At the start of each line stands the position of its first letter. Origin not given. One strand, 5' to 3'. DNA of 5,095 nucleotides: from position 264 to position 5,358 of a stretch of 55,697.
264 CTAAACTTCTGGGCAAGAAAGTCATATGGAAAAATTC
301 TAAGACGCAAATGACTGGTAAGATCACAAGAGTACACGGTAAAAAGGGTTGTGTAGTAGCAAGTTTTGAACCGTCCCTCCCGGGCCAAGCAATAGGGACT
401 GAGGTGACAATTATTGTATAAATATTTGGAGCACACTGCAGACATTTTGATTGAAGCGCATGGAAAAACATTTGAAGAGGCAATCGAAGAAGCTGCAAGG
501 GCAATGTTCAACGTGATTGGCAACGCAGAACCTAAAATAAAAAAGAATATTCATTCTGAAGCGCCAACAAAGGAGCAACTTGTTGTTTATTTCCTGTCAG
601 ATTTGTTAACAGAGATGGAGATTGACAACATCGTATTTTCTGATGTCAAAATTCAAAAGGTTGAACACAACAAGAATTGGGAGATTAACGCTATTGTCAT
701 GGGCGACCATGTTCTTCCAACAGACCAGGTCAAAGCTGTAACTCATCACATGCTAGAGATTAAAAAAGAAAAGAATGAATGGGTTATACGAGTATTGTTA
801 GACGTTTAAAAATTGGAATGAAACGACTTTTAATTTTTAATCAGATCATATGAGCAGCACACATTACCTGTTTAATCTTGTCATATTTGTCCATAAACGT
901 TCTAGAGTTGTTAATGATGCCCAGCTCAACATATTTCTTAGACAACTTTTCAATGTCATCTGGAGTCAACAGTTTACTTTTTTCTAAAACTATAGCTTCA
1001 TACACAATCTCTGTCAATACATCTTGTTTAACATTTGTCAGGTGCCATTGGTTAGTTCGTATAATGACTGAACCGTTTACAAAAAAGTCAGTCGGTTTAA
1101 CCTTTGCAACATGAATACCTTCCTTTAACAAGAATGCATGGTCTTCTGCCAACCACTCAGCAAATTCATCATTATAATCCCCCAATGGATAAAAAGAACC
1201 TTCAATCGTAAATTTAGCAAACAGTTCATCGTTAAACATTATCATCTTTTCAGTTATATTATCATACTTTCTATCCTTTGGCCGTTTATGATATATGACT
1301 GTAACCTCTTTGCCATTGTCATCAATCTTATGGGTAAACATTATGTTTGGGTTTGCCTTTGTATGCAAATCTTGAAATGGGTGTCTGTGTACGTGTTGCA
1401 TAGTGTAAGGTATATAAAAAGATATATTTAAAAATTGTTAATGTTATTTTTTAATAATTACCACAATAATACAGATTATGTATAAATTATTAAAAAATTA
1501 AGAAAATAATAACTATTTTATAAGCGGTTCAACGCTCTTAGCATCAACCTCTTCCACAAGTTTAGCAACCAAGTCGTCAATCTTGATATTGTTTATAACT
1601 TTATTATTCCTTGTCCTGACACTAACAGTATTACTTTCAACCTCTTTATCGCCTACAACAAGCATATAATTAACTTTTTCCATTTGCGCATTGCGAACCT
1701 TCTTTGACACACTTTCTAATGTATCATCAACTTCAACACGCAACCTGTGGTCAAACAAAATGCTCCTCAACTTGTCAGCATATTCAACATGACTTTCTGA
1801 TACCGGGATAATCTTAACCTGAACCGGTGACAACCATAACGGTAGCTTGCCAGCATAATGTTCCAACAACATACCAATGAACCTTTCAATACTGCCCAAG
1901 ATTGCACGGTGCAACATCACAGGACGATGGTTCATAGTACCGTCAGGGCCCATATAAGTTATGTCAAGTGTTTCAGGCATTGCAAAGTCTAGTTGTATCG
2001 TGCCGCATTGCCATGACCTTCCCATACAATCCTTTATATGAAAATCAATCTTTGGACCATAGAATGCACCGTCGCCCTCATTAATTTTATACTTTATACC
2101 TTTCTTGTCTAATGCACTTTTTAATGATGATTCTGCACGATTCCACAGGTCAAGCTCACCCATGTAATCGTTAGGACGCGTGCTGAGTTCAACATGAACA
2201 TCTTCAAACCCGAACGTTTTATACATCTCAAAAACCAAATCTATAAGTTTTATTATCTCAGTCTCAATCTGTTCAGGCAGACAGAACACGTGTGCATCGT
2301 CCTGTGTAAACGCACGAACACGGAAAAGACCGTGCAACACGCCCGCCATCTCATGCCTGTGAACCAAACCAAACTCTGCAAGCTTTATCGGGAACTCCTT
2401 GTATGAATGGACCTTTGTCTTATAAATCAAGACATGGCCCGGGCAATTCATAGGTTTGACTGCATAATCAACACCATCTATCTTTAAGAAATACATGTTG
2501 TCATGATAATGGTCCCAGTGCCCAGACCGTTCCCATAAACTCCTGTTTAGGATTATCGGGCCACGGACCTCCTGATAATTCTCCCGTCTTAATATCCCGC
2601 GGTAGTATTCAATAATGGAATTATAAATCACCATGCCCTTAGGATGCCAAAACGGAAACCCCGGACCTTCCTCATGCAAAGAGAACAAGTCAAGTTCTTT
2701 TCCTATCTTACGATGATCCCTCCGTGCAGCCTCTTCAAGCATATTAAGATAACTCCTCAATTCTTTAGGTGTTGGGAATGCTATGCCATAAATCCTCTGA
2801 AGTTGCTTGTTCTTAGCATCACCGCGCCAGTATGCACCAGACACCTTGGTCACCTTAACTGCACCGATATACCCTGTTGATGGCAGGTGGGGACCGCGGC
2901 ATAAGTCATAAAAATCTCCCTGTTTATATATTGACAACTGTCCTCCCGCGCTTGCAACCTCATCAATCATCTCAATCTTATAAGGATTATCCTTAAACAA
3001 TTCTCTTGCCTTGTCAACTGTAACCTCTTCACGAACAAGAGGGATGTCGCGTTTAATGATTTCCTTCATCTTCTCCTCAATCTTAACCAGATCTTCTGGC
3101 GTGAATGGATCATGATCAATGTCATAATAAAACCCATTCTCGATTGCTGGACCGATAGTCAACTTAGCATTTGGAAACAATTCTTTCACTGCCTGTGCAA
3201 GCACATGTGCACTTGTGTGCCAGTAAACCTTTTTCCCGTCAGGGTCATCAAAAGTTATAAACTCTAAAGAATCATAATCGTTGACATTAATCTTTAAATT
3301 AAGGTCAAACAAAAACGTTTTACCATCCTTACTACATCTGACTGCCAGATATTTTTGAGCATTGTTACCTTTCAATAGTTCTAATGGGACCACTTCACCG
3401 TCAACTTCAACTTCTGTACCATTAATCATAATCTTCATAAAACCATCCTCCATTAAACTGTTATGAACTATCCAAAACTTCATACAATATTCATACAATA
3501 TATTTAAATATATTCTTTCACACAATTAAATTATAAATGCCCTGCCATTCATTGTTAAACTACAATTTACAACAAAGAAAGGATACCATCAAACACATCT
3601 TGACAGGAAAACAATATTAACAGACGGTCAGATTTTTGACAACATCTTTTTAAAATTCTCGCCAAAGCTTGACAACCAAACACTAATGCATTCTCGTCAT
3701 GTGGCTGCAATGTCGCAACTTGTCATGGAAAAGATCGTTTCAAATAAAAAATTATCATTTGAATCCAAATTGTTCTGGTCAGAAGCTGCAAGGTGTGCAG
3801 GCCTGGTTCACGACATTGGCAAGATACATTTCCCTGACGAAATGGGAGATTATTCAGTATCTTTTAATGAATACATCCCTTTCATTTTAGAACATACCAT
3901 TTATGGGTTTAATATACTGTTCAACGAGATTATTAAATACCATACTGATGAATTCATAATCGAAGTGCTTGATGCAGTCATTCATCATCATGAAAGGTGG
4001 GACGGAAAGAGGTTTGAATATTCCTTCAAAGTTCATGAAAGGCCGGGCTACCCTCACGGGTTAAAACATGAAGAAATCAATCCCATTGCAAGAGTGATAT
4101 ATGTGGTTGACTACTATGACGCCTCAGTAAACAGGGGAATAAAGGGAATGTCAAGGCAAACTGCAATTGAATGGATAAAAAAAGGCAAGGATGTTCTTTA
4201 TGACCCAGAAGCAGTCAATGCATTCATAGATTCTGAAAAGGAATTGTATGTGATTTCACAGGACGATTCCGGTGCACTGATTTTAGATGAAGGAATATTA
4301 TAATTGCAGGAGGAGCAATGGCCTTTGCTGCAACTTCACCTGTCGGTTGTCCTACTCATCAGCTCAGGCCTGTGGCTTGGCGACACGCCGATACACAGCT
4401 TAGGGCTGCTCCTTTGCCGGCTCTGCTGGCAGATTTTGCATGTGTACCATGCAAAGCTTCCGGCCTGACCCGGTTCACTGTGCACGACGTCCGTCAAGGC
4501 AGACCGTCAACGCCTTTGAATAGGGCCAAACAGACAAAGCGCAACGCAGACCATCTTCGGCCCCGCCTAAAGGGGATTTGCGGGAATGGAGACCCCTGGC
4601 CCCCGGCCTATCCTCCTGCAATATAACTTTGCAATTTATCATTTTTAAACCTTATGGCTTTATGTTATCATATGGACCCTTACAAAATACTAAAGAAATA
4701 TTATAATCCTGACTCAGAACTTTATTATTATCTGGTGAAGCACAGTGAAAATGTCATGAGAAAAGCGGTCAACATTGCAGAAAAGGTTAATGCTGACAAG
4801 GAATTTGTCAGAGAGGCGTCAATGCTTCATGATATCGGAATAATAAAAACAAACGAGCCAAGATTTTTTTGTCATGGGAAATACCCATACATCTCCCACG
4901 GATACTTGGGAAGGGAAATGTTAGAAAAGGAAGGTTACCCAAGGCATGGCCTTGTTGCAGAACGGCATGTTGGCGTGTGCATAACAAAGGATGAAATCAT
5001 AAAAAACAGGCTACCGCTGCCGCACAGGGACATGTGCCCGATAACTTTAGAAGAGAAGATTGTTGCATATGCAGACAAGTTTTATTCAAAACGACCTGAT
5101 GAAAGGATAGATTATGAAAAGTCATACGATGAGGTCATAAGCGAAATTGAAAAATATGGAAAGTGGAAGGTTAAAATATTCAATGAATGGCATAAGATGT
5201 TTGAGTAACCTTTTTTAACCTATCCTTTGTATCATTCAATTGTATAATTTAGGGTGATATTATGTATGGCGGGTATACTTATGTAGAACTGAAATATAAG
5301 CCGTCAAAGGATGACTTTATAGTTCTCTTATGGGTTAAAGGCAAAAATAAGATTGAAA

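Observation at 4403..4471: Bulge-helix-bulge intron interrupting helix 8 of the SRP RNA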

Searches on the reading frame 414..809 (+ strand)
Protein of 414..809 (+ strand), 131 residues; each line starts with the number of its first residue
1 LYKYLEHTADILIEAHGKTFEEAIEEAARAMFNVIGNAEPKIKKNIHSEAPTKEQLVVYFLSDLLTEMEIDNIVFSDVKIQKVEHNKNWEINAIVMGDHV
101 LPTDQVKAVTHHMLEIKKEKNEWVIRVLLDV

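Call 41: search_protein_families(library=pfam, proteins=[window:414-809:+], max_evalue=0.001)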
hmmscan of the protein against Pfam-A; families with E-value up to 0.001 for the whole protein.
window:414-809:+ (131 aa): 1 family
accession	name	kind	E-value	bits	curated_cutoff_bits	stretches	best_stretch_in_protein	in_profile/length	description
PF01951.21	Archease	-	3.6e-34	118.4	25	1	2-131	1-136/136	Archease protein family (MTH1598/TM1083)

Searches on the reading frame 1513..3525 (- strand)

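Call 41: search_protein_families(library=pfam, proteins=[window:1513-3525:-], max_evalue=0.001)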
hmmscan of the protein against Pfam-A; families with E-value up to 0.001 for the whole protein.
window:1513-3525:- (670 aa): 3 families
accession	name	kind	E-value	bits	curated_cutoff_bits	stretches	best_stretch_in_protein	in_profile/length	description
PF00587.30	tRNA-synt_2b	-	4e-46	157.7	29.3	1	352-557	9-179/179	tRNA synthetase class II core domain (G, H, P, S and T)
PF03129.25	HGTP_anticodon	-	6.1e-23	81.2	21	1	569-658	1-93/94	Anticodon binding domain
PF07973.19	tRNA_SAD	-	7.8e-18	64.6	24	1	198-246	2-44/44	Threonyl and Alanyl tRNA synthetase second additional domain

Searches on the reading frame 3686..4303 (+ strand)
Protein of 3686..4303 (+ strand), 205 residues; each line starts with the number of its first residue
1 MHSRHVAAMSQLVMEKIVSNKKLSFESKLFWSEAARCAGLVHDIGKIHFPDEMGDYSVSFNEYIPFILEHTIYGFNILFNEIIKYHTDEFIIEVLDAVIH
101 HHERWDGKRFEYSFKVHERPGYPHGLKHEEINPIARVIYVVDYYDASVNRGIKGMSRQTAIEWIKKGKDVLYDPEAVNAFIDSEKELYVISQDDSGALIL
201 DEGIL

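Call 41: search_protein_families(library=pfam, proteins=[window:3686-4303:+], max_evalue=0.001)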
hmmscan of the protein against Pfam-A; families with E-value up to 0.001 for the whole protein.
window:3686-4303:+ (205 aa): 2 families
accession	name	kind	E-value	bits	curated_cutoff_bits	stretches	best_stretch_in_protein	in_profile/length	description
PF01966.28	HD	-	2.2e-15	57.4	22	1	2-146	4-115/116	HD domain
PF13487.12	HD_5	-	1.7e-14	54.4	27.2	1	20-175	27-169/170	HD domain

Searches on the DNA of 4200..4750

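Call 3: search_rna_families(source=window, start=4200, end=4750, threshold=evalue, max_evalue=10, show_alignments=3)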
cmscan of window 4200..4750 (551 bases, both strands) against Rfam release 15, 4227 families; matches with E-value up to 10: 3.
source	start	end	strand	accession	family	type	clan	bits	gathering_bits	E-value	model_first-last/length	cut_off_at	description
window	4307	4618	-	RF01857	Archaea_SRP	Gene;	CL00003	92.9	96.5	1.1e-21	1-317/317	no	Archaeal signal recognition particle RNA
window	4413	4477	-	RF02248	Six3os1_3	Gene; lncRNA;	-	11.2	40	2.6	1-75/75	no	Six3os1 conserved region 3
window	4317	4366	-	RF01123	sR35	Gene; snRNA; snoRNA; CD-box;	-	11.2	60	4.4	1-57/57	no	Small nucleolar RNA sR35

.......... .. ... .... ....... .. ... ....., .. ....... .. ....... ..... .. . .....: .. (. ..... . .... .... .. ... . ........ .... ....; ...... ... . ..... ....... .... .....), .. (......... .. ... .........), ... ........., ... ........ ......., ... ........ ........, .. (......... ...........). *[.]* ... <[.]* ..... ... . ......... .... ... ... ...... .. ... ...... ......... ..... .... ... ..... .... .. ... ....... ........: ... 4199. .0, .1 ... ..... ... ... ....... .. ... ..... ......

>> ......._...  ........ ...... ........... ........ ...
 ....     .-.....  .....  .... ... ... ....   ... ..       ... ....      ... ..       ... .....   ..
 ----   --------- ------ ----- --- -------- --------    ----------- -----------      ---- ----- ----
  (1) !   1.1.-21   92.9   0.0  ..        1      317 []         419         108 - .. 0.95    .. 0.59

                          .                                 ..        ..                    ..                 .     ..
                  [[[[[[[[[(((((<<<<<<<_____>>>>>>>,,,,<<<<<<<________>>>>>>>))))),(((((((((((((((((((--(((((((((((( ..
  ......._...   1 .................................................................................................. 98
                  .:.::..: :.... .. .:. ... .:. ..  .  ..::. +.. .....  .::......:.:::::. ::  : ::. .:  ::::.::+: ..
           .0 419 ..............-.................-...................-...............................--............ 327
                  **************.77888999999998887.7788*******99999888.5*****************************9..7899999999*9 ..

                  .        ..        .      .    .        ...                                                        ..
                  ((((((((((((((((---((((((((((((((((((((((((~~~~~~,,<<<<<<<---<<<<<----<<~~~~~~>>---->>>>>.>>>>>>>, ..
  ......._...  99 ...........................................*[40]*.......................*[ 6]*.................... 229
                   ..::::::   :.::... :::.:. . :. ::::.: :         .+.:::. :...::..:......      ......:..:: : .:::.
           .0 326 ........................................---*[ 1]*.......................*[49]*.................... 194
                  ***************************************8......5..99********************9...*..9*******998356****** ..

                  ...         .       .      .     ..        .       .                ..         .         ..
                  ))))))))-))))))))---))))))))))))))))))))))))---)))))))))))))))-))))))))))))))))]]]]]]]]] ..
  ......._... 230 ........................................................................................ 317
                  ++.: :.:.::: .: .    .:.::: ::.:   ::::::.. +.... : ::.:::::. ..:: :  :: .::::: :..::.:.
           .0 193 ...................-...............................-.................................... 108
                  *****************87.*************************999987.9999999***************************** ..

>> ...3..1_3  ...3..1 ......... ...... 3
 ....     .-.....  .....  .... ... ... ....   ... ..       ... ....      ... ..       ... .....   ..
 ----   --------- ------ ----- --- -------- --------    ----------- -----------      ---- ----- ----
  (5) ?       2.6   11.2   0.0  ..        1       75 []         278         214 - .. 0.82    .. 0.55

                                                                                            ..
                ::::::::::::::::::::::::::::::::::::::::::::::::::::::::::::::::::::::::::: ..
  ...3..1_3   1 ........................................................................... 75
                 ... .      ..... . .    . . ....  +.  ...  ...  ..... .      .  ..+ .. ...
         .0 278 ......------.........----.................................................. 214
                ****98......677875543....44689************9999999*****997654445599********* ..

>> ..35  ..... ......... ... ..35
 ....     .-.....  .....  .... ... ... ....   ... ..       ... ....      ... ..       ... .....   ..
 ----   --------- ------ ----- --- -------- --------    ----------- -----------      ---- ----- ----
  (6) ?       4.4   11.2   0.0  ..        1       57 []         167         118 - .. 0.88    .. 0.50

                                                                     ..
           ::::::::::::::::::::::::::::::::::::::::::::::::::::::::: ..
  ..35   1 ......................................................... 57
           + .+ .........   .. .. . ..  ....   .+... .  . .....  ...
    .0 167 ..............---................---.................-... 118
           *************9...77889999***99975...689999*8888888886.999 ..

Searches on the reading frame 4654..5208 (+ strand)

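Call 41: search_protein_families(library=pfam, proteins=[window:4654-5208:+], max_evalue=0.001)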
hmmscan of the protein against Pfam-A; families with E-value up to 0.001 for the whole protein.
window:4654-5208:+ (184 aa): 1 family
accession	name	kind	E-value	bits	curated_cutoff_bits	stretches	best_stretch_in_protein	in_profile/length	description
PF01966.28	HD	-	8.4e-12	45.8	22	1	29-143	3-113/116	HD domain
